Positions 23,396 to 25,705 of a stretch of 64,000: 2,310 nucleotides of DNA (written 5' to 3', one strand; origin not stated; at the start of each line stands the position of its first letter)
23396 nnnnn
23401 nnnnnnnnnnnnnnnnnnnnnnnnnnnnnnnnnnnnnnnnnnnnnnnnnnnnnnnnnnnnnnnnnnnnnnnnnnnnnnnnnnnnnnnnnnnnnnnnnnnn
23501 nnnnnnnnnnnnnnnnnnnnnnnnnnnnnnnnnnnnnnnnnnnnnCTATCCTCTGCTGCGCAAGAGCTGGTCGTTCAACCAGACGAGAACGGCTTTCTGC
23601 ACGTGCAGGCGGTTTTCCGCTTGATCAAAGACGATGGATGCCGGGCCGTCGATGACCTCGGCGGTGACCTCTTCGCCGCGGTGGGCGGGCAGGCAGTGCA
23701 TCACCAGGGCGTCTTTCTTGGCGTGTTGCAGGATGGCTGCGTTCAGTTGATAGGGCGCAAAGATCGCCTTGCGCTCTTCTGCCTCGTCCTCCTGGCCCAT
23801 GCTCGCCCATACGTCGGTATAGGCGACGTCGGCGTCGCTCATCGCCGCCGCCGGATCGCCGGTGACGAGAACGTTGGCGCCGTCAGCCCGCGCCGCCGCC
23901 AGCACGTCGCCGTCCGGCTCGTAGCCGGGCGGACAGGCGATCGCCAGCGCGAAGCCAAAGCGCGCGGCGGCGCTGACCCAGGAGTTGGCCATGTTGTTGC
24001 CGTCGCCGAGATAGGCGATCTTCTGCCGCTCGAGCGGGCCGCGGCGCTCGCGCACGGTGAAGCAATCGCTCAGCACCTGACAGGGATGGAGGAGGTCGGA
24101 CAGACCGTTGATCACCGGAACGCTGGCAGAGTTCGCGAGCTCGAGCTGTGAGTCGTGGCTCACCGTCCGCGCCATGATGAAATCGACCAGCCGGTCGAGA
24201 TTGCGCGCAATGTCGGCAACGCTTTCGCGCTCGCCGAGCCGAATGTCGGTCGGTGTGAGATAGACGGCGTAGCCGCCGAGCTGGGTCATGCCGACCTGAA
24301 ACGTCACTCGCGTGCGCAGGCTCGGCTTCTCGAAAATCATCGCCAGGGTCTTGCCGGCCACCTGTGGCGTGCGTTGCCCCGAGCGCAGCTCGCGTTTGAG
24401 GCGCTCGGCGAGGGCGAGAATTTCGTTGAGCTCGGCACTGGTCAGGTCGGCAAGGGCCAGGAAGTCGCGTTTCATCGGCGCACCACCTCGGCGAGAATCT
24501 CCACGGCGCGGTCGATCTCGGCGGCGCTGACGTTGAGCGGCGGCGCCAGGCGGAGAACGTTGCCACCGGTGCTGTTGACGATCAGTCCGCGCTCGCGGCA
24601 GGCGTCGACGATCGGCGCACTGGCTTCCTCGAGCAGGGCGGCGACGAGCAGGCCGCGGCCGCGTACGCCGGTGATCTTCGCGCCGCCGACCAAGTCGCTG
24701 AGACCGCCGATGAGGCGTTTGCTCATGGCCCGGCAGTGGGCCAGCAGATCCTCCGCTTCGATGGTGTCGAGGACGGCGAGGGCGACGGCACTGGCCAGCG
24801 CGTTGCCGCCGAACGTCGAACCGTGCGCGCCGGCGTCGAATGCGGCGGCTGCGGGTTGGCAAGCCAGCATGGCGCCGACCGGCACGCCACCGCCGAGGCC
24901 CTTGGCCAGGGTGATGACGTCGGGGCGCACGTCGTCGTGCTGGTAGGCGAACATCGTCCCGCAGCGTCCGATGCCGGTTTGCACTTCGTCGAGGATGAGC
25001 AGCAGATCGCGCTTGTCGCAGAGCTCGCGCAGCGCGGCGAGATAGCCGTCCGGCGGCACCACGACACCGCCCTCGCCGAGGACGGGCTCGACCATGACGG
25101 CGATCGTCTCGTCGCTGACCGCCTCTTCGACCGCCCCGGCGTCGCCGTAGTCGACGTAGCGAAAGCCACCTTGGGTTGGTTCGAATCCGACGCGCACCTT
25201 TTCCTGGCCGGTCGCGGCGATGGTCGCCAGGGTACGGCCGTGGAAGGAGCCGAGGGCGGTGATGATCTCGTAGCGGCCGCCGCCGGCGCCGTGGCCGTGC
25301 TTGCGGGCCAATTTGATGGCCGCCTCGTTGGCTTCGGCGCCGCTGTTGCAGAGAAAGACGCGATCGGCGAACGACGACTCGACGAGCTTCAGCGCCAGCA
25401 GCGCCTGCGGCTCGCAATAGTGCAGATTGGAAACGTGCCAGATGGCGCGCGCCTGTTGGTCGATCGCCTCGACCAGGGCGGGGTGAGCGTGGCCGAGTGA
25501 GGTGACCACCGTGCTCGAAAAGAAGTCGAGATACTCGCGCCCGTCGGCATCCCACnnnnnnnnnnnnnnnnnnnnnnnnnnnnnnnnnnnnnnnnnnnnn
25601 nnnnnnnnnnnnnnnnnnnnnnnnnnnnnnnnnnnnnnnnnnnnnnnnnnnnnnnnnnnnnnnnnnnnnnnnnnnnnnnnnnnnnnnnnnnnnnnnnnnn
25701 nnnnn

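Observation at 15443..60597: Family of Cys-flanked dockerin-like modules on four otherwise unrelated secreted proteins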

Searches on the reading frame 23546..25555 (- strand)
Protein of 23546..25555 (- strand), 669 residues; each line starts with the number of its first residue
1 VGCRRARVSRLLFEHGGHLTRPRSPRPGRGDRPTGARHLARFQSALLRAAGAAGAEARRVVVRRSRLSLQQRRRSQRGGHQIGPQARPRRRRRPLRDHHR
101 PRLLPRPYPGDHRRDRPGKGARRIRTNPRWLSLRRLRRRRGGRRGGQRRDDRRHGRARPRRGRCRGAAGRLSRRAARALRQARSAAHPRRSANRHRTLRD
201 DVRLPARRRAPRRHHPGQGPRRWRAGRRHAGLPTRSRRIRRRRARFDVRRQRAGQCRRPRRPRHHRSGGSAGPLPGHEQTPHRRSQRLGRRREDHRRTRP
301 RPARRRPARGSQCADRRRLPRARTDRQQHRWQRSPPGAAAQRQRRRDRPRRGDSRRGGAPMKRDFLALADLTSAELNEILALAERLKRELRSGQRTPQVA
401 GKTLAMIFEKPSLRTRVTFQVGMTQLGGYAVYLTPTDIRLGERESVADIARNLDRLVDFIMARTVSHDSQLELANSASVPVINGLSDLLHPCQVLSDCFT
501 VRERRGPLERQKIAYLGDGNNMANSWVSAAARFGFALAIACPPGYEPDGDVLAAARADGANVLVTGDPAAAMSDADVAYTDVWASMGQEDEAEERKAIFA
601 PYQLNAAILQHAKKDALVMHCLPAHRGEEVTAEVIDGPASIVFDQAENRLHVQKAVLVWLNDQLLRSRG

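Call 43: search_protein_families(library=pfam, proteins=[window:23546-25555:-], max_evalue=0.001)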
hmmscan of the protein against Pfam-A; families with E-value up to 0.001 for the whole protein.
window:23546-25555:- (669 aa): 2 families
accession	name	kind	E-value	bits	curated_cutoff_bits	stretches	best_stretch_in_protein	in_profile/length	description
PF00185.30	OTCace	-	2.6e-57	193.7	29.4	1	511-660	3-157/157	Aspartate/ornithine carbamoyltransferase, Asp/Orn binding domain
PF02729.26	OTCace_N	-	3e-44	151.1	29.9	1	363-503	1-148/148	Aspartate/ornithine carbamoyltransferase, carbamoyl-P binding domain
